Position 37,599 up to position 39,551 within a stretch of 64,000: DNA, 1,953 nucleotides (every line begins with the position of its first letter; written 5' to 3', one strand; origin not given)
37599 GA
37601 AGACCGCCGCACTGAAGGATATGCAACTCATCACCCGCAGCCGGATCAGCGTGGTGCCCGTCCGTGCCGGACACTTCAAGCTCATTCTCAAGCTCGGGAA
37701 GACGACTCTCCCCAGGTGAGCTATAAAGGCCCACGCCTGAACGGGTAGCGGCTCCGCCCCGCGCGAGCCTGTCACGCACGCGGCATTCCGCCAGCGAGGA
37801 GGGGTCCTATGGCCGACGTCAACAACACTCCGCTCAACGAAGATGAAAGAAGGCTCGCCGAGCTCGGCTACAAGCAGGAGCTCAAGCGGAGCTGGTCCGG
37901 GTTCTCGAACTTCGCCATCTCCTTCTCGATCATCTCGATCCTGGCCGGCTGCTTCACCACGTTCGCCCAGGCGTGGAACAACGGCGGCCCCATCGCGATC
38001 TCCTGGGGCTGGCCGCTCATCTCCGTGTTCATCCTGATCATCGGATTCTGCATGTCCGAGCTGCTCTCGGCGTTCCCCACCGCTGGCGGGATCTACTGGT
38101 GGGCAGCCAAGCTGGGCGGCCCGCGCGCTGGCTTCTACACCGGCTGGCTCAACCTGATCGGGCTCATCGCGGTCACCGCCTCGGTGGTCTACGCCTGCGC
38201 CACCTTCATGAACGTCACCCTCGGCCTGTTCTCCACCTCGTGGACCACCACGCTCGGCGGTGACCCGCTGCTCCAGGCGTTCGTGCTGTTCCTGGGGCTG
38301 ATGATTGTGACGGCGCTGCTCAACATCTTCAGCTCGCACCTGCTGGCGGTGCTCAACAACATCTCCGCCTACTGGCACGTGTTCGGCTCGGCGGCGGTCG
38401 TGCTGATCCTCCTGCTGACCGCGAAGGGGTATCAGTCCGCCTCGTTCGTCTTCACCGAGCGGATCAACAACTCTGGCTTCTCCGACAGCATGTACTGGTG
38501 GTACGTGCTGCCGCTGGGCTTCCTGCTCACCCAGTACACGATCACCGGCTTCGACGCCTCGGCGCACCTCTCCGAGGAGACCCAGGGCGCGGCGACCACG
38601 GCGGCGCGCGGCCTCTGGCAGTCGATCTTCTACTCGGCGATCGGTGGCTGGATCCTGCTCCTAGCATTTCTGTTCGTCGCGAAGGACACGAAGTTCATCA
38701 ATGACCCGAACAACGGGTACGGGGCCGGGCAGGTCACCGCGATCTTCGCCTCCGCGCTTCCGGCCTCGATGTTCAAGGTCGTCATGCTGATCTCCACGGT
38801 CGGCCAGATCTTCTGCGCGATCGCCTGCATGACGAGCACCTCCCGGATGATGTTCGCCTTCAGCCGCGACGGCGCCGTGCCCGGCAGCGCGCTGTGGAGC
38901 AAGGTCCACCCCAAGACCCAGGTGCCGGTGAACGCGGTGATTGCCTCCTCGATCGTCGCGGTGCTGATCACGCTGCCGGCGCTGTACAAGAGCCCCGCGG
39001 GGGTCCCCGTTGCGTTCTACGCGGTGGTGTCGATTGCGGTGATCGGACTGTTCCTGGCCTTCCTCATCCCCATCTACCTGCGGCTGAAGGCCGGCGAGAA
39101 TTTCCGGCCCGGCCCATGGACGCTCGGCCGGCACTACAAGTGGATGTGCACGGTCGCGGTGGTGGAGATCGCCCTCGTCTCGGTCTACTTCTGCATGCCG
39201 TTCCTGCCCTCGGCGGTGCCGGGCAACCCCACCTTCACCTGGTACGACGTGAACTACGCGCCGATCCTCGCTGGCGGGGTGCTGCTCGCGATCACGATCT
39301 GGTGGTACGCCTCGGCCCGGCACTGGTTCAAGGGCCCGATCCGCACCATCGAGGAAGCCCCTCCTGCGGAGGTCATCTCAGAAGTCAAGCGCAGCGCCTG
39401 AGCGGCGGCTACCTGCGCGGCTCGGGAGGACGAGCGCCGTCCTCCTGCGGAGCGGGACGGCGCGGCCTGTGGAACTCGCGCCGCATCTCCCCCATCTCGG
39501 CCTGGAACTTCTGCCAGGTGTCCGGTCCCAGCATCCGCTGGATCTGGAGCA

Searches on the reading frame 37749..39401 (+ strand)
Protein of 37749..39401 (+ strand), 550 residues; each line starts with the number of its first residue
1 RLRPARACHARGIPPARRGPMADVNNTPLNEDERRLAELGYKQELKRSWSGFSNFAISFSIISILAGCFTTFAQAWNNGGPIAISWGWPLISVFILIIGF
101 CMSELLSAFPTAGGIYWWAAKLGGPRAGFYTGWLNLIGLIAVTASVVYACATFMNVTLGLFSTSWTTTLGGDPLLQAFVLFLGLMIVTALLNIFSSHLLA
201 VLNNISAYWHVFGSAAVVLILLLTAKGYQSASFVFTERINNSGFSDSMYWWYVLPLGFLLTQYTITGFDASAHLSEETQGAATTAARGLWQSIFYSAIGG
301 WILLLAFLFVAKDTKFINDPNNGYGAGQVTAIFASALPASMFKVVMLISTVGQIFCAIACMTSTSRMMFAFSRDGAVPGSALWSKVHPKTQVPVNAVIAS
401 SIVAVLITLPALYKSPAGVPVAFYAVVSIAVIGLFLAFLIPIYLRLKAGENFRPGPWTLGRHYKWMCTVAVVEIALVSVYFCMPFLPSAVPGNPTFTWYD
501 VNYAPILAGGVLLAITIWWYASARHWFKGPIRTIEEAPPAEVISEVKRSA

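Call 51: search_protein_families(library=pfam, proteins=[window:37749-39401:+], max_evalue=0.00001)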
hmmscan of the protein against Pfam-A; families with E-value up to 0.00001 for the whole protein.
window:37749-39401:+ (550 aa): 2 families
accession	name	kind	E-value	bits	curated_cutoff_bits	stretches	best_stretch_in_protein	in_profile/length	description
PF13520.12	AA_permease_2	-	1.4e-53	182.8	27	1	52-510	4-426/427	Amino acid permease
PF00324.27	AA_permease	-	2.9e-21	76.1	24.6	1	66-526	13-464/470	Amino acid permease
